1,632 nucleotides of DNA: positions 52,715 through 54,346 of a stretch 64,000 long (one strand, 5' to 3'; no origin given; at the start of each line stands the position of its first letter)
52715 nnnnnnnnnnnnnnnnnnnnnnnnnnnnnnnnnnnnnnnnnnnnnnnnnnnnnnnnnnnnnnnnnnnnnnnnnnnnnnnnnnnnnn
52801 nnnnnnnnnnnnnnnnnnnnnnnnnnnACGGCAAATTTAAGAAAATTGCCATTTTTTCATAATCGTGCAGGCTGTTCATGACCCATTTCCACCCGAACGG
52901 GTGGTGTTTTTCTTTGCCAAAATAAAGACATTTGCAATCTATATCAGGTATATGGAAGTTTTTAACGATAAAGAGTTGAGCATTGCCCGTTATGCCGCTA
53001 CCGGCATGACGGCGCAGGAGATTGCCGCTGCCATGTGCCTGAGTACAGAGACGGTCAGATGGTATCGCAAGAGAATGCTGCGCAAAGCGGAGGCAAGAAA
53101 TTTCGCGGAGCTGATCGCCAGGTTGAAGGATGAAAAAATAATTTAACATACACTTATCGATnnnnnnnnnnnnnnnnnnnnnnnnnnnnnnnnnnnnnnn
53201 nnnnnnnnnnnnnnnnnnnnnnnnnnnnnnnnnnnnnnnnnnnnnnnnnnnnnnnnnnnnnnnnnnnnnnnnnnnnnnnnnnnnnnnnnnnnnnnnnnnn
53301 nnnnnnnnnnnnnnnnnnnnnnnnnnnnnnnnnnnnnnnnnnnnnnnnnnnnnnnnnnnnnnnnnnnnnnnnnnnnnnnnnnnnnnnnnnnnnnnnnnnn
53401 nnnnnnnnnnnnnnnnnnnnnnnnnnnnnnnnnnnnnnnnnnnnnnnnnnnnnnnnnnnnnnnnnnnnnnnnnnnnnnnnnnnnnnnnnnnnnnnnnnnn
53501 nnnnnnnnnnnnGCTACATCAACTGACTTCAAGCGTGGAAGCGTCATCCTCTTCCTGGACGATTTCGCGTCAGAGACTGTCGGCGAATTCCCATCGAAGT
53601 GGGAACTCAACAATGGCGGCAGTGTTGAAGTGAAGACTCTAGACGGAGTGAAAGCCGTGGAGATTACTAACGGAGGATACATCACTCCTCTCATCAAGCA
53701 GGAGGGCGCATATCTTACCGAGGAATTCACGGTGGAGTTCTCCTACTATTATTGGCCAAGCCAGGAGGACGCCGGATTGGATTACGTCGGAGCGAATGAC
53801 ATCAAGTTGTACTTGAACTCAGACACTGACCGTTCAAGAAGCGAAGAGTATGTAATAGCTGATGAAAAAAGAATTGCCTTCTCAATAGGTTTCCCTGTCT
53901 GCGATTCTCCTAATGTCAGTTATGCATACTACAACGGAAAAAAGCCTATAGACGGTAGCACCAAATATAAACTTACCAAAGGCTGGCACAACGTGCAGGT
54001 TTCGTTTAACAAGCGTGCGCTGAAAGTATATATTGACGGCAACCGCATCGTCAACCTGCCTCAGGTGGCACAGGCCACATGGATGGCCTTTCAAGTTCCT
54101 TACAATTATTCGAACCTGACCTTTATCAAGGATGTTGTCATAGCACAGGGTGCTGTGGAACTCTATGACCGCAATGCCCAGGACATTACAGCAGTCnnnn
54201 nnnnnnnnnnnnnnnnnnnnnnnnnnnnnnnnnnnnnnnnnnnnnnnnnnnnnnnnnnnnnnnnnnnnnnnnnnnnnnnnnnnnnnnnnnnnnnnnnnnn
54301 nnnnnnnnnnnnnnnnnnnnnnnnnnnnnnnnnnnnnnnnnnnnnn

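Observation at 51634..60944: Seven-gene operon of exclusively exported proteins (OmpA-like, SLT-like, TPR-like and four unknown) beside two LuxR-type regulators: candidate novel envelope system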

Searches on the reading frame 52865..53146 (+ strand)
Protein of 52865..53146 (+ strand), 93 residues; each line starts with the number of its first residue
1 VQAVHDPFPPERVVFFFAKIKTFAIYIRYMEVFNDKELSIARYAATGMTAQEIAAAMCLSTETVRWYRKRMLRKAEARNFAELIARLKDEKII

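Call 3: search_protein_families(library=pfam, proteins=[window:52865-53146:+], max_evalue=1)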
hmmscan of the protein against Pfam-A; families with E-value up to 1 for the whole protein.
window:52865-53146:+ (93 aa): 6 families
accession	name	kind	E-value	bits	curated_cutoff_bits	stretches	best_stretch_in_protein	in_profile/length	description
PF00196.25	GerE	-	1.2e-11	44.5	23.5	1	34-84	4-54/57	Bacterial regulatory proteins, luxR family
PF13384.12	HTH_23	-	0.00063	19.9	24.6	1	39-69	9-39/50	Homeodomain-like domain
PF16365.12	EutK_C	-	0.0013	19.1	27.5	1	40-74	7-46/52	Ethanolamine utilization protein EutK C-terminus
PF04545.22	Sigma70_r4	-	0.0033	17.4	24.1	1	42-74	16-47/50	Sigma-70, region 4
PF13551.12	HTH_29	-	0.0081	16.7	28.1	1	44-71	8-36/64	Winged helix-turn helix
PF25363.1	DUF7881_C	-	0.026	14.9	27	1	15-90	14-94/125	Domain of unknown function (DUF7881) C-terminal domain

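Call 4: search_protein_families(library=ncbifam, proteins=[window:52865-53146:+], max_evalue=1)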
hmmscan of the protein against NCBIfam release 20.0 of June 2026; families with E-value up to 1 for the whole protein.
window:52865-53146:+ (93 aa): 23 families
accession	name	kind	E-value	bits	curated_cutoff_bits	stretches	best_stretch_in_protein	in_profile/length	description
NF040749.1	tetrathio_RR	equivalog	4.2e-09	36.4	290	1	22-88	124-189/191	tetrathionate respiration response regulator TtrR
NF007419.0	PRK09958.1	equivalog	1.8e-06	27.7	251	1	30-92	141-203/204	acid-sensing system DNA-binding response regulator EvgA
NF007403.0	PRK09935.1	equivalog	3.9e-06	26.6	271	1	16-89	134-206/210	fimbria biosynthesis transcriptional regulator FimZ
NF007561.1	PRK10188.1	equivalog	9.8e-06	25.1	350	1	33-81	180-228/240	quorum-sensing transcriptional regulator SdiA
NF052366.1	photon_PedR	equivalog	2.2e-05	24.5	120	1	34-84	4-54/74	photosynthetic electron transport-dependent transcriptional regulator PedR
NF007685.0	PRK10360.1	equivalog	3.5e-05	23.7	258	1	34-89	139-194/196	response regulator transcription factor UhpA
TIGR03020.2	EpsA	equivalog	5.4e-05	23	170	1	29-88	186-246/247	XrtB/PEP-CTERM-associated transcriptional regulator EpsA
NF011896.0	PRK15369.1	equivalog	6.3e-05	22.7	242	1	30-85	147-202/211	two component system response regulator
NF007708.0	PRK10403.1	equivalog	0.00031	20.3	343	1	29-79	150-200/215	nitrate/nitrite response regulator protein NarP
NF007018.1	PRK09483.1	equivalog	0.00043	20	280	1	31-83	147-199/217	UvrY/SirA/GacA family response regulator transcription factor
NF047785.1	respo_reg_MadR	equivalog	0.00044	19.7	300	1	28-83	144-199/209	MadR family response regulator transcription factor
TIGR02937.1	sigma70-ECF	superfamily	0.00075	19.2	42.9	1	36-75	123-161/165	sigma-70 family RNA polymerase sigma factor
NF041232.1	BagY_FevT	exception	0.00075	18.4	700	1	32-90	296-354/367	LuxR family transcriptional regulator BagY/FevT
NF052445.1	RespRegMctR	equivalog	0.0011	18.4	300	1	34-85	146-197/205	two-component system response regulator MctR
NF047402.1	TransRegVisN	equivalog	0.0022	17.3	250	1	34-85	187-238/246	transcriptional regulator VisN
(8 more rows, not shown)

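Call 6: search_protein_families(library=padloc, proteins=[window:52865-53146:+], max_evalue=0.1)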
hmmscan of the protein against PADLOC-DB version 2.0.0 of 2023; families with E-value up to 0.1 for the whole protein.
window:52865-53146:+ (93 aa): 2 families
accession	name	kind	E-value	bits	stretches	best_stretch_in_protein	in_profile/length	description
PDLC04133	mad1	-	0.0062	14.8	1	48-72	6-30/60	mads_1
PDLC01855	CARF3--CARF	-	0.0082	13.8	1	34-75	219-260/288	-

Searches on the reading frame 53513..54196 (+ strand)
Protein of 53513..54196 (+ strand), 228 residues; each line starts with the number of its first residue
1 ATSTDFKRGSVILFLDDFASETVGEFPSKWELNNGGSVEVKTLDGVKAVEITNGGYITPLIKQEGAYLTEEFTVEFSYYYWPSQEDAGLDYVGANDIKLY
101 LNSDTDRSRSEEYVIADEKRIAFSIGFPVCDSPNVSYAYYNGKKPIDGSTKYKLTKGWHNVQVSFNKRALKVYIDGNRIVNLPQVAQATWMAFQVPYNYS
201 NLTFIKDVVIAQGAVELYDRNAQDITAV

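Call 68: search_solved_structures(query=A4, max_evalue=10, show_alignments=2)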
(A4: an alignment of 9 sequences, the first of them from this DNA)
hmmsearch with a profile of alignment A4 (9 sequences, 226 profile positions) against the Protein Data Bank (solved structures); distinct sequences matched with E-value up to 10: 3.
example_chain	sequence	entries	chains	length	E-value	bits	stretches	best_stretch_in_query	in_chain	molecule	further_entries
5hon_A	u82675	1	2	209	0.018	18.1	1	141-216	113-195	Extracellular arabinanase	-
5ho0_A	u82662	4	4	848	0.03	17.4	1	142-189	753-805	Extracellular arabinanase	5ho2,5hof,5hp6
4l3f_A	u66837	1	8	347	0.73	12.9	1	40-135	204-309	Internalin K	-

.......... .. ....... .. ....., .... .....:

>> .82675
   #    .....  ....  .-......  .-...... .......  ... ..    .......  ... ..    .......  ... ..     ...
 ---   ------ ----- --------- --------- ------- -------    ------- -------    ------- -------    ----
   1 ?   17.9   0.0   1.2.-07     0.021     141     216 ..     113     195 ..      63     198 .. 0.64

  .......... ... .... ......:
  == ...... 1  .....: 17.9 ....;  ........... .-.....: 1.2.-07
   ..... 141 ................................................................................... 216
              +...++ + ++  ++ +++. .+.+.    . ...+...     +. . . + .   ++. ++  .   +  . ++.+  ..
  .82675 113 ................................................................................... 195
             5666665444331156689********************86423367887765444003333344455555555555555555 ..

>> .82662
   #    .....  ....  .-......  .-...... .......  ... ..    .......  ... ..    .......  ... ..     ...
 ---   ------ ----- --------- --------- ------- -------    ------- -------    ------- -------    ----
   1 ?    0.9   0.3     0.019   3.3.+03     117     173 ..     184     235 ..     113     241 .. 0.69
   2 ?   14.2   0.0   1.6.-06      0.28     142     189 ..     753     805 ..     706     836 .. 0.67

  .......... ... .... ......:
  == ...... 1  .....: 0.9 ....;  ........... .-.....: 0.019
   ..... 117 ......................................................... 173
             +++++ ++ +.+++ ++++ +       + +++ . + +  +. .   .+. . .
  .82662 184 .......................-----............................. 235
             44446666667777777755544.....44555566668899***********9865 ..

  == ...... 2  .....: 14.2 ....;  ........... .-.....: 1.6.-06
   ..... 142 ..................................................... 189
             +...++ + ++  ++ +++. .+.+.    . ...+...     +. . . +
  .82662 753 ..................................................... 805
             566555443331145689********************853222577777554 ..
